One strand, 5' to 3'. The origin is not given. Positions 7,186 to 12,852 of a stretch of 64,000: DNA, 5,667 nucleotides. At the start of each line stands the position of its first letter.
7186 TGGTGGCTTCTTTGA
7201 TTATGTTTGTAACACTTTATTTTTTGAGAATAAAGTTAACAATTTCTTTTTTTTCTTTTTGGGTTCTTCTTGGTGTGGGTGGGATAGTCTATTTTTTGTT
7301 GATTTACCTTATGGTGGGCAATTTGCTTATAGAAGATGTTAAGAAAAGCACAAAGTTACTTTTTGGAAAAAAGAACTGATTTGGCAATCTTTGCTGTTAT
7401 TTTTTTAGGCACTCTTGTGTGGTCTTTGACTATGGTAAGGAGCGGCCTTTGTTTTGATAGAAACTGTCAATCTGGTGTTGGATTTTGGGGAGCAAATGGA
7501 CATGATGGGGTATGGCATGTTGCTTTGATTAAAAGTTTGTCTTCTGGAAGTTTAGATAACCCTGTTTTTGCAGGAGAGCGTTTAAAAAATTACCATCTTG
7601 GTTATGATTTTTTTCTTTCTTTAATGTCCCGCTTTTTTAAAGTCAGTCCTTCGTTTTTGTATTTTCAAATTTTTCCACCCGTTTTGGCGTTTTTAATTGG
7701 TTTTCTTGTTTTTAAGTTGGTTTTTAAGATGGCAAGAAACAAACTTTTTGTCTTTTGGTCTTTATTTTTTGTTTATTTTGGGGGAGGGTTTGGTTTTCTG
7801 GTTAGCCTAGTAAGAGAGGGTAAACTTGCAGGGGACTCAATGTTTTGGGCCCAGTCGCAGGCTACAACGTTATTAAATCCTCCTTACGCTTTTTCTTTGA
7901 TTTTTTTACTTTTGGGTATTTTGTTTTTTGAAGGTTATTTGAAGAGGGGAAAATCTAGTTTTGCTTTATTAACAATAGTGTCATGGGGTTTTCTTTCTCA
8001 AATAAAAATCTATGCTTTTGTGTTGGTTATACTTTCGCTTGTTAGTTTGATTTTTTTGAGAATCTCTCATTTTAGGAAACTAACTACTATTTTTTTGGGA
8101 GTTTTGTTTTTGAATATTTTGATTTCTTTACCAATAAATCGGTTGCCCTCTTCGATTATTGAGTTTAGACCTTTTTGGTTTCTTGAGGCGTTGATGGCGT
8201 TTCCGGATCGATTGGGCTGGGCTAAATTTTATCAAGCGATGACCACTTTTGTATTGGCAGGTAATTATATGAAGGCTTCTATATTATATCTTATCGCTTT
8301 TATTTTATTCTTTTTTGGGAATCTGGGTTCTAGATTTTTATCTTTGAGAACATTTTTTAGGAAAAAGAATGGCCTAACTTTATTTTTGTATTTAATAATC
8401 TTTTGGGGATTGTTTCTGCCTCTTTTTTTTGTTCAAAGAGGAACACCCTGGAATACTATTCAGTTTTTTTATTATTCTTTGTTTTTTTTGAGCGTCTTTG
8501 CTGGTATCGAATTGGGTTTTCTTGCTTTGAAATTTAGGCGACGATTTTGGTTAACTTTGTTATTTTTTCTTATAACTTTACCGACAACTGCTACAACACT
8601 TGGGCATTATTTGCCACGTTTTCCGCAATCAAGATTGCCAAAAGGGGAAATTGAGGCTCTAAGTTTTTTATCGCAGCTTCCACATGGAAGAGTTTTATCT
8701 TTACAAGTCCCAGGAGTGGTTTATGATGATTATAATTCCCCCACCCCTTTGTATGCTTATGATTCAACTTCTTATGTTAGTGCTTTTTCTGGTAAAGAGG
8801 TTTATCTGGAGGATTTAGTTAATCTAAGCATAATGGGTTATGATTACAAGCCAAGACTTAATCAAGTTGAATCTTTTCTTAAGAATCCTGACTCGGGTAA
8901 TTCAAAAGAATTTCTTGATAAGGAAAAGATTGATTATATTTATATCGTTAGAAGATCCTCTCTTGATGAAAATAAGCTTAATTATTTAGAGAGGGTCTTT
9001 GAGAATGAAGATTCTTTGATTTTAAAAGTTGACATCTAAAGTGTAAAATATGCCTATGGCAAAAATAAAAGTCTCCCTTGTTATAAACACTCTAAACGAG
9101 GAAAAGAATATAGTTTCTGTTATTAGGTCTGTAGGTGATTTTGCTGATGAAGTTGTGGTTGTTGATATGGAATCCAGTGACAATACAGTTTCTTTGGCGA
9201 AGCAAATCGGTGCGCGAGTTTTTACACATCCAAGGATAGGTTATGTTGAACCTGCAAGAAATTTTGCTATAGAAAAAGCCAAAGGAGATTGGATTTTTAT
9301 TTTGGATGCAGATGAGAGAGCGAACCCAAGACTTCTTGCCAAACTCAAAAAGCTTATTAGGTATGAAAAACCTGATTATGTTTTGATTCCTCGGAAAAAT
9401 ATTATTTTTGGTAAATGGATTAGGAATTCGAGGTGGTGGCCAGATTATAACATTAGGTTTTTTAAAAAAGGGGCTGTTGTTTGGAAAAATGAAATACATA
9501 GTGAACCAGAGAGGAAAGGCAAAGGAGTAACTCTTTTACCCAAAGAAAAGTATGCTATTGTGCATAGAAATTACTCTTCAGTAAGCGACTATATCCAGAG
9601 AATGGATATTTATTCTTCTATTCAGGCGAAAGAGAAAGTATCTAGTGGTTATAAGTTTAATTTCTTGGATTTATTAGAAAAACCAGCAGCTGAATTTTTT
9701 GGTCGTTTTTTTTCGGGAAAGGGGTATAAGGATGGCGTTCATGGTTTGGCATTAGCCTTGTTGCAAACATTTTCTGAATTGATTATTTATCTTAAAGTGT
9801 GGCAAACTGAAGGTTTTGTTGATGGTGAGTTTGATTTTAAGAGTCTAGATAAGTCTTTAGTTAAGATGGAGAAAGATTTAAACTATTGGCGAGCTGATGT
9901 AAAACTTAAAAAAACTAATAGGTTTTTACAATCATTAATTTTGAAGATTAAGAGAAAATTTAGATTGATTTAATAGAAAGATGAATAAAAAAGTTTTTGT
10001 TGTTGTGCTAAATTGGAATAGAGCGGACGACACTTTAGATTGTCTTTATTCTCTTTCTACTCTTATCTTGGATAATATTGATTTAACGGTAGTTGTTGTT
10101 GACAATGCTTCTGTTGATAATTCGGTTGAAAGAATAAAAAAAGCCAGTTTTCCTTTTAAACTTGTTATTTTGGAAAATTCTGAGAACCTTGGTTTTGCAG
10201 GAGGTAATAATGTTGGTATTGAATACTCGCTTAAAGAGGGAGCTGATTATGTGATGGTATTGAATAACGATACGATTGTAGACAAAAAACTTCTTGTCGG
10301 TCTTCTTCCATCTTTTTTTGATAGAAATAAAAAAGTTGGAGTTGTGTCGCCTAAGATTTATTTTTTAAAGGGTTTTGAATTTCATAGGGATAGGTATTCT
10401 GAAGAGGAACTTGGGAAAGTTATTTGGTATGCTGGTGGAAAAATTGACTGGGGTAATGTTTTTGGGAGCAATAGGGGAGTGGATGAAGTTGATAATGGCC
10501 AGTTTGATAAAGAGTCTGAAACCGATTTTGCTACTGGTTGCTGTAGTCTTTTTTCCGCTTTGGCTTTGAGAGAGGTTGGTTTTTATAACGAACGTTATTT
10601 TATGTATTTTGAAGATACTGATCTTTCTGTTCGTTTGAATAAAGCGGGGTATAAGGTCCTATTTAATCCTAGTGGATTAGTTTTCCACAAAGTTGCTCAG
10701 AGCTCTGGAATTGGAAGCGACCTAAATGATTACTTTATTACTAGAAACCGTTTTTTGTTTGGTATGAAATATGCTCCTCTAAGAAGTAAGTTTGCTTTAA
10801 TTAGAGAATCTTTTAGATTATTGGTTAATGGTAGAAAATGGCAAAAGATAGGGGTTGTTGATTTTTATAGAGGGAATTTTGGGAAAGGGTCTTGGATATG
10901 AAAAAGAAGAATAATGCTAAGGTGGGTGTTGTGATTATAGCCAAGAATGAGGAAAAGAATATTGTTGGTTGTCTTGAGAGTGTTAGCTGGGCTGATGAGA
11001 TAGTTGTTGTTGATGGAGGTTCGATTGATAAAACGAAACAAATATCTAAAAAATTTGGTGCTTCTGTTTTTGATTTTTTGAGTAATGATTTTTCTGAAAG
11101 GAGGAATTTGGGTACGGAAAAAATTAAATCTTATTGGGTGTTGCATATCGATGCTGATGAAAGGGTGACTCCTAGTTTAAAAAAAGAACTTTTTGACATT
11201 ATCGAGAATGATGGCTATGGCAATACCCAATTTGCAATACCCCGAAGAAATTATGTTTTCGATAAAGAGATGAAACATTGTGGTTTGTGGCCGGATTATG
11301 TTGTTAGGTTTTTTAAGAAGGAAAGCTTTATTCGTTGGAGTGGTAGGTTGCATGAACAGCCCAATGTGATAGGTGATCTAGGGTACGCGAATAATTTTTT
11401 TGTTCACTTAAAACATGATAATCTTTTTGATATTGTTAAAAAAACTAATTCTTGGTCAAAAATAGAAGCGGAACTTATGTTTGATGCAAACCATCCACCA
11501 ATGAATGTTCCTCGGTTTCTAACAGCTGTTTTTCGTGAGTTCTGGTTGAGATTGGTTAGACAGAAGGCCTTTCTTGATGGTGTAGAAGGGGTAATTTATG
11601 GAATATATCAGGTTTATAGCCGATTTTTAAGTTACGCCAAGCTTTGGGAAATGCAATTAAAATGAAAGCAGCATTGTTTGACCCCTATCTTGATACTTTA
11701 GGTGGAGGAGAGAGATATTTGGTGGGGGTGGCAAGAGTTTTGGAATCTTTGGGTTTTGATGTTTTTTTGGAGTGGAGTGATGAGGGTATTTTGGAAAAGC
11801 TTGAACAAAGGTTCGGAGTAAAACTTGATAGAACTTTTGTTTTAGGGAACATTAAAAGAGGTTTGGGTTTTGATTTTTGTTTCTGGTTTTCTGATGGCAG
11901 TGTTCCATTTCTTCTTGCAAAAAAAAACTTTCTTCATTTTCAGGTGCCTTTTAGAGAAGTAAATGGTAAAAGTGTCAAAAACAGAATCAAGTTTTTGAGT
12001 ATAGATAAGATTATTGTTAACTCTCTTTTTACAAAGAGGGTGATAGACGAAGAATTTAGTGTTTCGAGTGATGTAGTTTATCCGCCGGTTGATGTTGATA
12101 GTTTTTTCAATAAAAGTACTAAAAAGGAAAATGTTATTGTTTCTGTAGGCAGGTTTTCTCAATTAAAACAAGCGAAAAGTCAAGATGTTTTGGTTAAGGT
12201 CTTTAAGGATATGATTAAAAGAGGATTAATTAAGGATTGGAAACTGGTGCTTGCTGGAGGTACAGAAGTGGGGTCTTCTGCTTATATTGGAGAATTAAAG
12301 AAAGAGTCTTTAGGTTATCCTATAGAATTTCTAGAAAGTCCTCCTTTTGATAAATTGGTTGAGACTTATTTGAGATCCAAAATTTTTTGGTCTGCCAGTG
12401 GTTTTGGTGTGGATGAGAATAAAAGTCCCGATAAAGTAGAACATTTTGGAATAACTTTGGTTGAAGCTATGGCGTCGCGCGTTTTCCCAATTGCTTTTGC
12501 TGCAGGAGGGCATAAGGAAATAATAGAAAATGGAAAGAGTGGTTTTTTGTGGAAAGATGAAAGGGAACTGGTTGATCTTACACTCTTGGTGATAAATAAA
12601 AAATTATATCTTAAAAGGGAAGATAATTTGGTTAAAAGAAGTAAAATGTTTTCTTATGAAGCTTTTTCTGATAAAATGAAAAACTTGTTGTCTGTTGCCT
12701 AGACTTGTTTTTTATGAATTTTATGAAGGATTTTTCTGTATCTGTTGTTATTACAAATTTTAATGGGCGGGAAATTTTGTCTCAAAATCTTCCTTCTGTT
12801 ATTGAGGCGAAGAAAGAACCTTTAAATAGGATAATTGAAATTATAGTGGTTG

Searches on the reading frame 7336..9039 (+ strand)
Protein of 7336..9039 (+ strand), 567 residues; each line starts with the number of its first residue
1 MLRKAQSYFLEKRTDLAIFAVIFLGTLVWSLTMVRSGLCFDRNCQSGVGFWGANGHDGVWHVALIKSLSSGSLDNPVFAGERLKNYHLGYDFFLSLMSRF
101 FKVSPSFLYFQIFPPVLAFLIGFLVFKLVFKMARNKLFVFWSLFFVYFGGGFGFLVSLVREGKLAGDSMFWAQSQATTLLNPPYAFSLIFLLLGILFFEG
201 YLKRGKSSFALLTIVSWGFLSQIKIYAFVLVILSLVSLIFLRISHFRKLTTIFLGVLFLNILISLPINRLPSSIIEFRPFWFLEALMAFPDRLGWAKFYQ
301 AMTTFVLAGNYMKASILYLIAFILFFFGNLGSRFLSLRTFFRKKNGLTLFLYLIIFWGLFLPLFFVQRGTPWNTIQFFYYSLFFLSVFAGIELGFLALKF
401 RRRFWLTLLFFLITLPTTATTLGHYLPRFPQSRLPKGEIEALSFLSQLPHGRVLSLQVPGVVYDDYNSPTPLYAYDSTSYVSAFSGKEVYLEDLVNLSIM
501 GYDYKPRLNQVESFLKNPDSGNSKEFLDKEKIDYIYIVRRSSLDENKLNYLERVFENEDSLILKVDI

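Call 4: search_protein_families(library=pfam, proteins=[window:7336-9039:+], max_evalue=0.1)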
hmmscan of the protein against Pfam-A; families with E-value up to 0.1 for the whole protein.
window:7336-9039:+ (567 aa): 0 families

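Call 38: search_protein_families(library=ncbifam, proteins=[window:7336-9039:+], max_evalue=0.00001)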
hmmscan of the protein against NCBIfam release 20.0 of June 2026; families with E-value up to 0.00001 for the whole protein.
window:7336-9039:+ (567 aa): 0 families

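Call 61: search_protein_families(library=pfam, proteins=[window:7336-9036:+], max_evalue=10)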
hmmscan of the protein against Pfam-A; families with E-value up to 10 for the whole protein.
window:7336-9036:+ (567 aa): 0 families

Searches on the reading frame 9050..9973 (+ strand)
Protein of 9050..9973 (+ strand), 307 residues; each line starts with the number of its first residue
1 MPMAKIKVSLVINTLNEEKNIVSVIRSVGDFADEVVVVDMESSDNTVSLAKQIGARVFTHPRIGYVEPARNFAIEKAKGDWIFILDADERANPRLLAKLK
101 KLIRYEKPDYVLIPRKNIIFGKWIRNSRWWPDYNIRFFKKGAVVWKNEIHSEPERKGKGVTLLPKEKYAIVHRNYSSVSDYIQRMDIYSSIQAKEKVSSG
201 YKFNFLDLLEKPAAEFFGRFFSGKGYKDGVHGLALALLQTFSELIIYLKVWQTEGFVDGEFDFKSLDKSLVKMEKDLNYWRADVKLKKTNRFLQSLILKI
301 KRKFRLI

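Call 7: search_protein_families(library=pfam, proteins=[window:9050-9973:+], max_evalue=0.01)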
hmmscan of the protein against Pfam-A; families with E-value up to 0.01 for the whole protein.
window:9050-9973:+ (307 aa): 4 families
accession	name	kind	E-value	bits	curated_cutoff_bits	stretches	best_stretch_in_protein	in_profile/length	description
PF00535.33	Glycos_transf_2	-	3.3e-21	76.4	23.3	1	9-150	1-150/168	Glycosyl transferase family 2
PF10111.15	Glyco_tranf_2_2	-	0.00018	21.6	27.3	1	9-105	1-108/276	Glycosyltransferase like family 2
PF13704.12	Glyco_tranf_2_4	-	0.0027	18.6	27.5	1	30-89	16-82/98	Glycosyl transferase family 2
PF13641.12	Glyco_tranf_2_3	-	0.0058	17.1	27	1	8-103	3-111/230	Glycosyltransferase like family 2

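Call 38: search_protein_families(library=ncbifam, proteins=[window:9050-9973:+], max_evalue=0.00001)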
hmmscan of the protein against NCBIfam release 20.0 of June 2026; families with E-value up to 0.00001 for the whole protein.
window:9050-9973:+ (307 aa): 8 families
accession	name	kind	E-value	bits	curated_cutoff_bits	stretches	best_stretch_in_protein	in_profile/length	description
TIGR04283.1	glyco_like_mftF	equivalog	3.7e-13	49.6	182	1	8-106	1-100/221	TIGR04283 family arsenosugar biosynthesis glycosyltransferase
TIGR04195.1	S_glycosyl_SunS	equivalog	4.4e-10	39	350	1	11-161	62-210/421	SunS family peptide S-glycosyltransferase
NF010496.0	PRK13915.1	equivalog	8.9e-10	38.1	262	1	5-63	30-94/307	glucosyl-3-phosphoglycerate synthase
TIGR04182.1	glyco_TIGR04182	equivalog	4.6e-09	36.1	325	1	8-101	2-95/293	S-layer glycoprotein N-glycosyltransferase AglJ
NF045692.1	OglycostaseCruG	equivalog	2.8e-06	26.5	600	0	7-113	42-162/386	2'-O-glycosyltransferase CruG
NF041391.1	DPhHxTase_Halo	equivalog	2.9e-06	26.4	375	1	14-90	3-80/213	dolichyl-phosphate hexose transferase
NF058614.1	PPMAGASynPpgS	equivalog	4.3e-06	26.3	370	1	8-61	2-55/226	polyprenyl-phospho-N-acetylgalactosaminyl synthase PpgS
NF047683.1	TeichurnBiosyTuaG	equivalog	4.9e-06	26.4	400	0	4-103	4-111/252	teichuronic acid biosynthesis protein TuaG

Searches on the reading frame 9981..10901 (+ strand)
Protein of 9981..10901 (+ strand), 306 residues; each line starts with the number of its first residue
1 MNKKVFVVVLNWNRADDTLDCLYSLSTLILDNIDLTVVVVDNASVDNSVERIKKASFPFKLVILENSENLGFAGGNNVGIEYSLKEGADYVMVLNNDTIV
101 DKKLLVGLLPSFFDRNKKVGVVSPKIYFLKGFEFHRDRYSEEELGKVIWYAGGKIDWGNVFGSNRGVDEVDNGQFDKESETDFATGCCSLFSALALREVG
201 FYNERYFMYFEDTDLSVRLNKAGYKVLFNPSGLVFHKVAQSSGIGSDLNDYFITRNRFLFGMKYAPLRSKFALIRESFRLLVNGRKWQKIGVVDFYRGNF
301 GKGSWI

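Call 7: search_protein_families(library=pfam, proteins=[window:9981-10901:+], max_evalue=0.01)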
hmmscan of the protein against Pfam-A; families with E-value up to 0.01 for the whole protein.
window:9981-10901:+ (306 aa): 3 families
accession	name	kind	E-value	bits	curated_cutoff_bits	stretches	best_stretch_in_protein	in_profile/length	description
PF00535.33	Glycos_transf_2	-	5e-15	56.3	23.3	1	7-164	2-132/168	Glycosyl transferase family 2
PF13641.12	Glyco_tranf_2_3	-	7.3e-10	39.7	27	1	5-237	3-212/230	Glycosyltransferase like family 2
PF13632.12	Glyco_trans_2_3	-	2.7e-08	34.3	27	1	184-275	72-158/198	Glycosyl transferase family group 2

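Call 38: search_protein_families(library=ncbifam, proteins=[window:9981-10901:+], max_evalue=0.00001)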
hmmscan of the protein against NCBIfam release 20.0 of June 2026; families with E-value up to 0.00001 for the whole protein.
window:9981-10901:+ (306 aa): 5 families
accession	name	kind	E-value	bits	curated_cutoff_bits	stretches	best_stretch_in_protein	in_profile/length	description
TIGR01556.1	rhamnosyltran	subfamily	3.3e-18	65.9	200.55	1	32-126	19-112/281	rhamnosyltransferase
NF041875.1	EPS_EpsD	equivalog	1.7e-16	60.5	370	2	7-105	3-97/325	exopolysaccharide biosynthesis glycosyltransferase EpsD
TIGR03937.1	PgaC_IcaA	equivalog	4.4e-13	49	422.3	1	3-122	45-159/407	poly-beta-1,6-N-acetyl-D-glucosamine synthase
TIGR03965.1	mycofact_glyco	equivalog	7.9e-12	44.8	280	1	3-129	74-194/467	mycofactocin biosynthesis glycosyltransferase MftF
NF050113.1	gal_furan_GlfT1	equivalog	7e-10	38.7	330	1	7-125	3-116/290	galactofuranosyltransferase GlfT1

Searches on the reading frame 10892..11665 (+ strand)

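Call 7: search_protein_families(library=pfam, proteins=[window:10892-11665:+], max_evalue=0.01)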
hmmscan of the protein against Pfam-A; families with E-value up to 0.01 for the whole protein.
window:10892-11665:+ (257 aa): 2 families
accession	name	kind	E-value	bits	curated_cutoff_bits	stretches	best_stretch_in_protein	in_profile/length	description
PF00535.33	Glycos_transf_2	-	2.6e-17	63.7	23.3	1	13-130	2-129/168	Glycosyl transferase family 2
PF10111.15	Glyco_tranf_2_2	-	0.00012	22.1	27.3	1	31-95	23-97/276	Glycosyltransferase like family 2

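Call 38: search_protein_families(library=ncbifam, proteins=[window:10892-11665:+], max_evalue=0.00001)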
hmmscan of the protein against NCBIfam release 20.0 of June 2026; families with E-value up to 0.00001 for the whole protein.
window:10892-11665:+ (257 aa): 5 families
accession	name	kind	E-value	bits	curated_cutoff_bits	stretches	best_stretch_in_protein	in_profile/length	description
TIGR04195.1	S_glycosyl_SunS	equivalog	4.2e-10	39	350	1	4-98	52-150/421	SunS family peptide S-glycosyltransferase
TIGR04283.1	glyco_like_mftF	equivalog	1.3e-08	34.7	182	1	13-115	3-108/221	TIGR04283 family arsenosugar biosynthesis glycosyltransferase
NF007482.0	PRK10073.1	equivalog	4.8e-08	32.4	423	1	6-109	3-115/334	glycosyltransferase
NF010496.0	PRK13915.1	equivalog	7.3e-08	31.8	262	1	4-60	26-89/307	glucosyl-3-phosphoglycerate synthase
TIGR04182.1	glyco_TIGR04182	equivalog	3.7e-06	26.5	325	1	11-104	2-97/293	S-layer glycoprotein N-glycosyltransferase AglJ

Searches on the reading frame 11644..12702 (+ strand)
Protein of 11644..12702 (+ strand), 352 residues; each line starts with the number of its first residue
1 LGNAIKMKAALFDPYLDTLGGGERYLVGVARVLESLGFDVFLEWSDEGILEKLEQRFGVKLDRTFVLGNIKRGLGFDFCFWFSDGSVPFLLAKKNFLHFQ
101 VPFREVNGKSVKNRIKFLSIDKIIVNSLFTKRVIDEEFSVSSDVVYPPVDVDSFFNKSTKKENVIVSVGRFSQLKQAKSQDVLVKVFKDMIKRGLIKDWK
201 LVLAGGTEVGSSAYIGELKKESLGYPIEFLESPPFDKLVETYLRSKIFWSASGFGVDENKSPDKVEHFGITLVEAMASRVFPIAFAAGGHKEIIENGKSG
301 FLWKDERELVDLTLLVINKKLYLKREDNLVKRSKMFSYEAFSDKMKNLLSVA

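Call 7: search_protein_families(library=pfam, proteins=[window:11644-12702:+], max_evalue=0.01)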
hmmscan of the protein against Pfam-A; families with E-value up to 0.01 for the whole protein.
window:11644-12702:+ (352 aa): 3 families
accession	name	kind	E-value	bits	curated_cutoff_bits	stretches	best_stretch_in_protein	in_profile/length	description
PF00534.26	Glycos_transf_1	-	1.6e-21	77.1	26.4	1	154-329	7-165/172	Glycosyl transferases group 1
PF13692.12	Glyco_trans_1_4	-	5.5e-15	56.3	27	1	163-312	2-135/142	Glycosyl transferases group 1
PF13439.12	Glyco_transf_4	-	0.0014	19.1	28.5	0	116-152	128-169/170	Glycosyltransferase Family 4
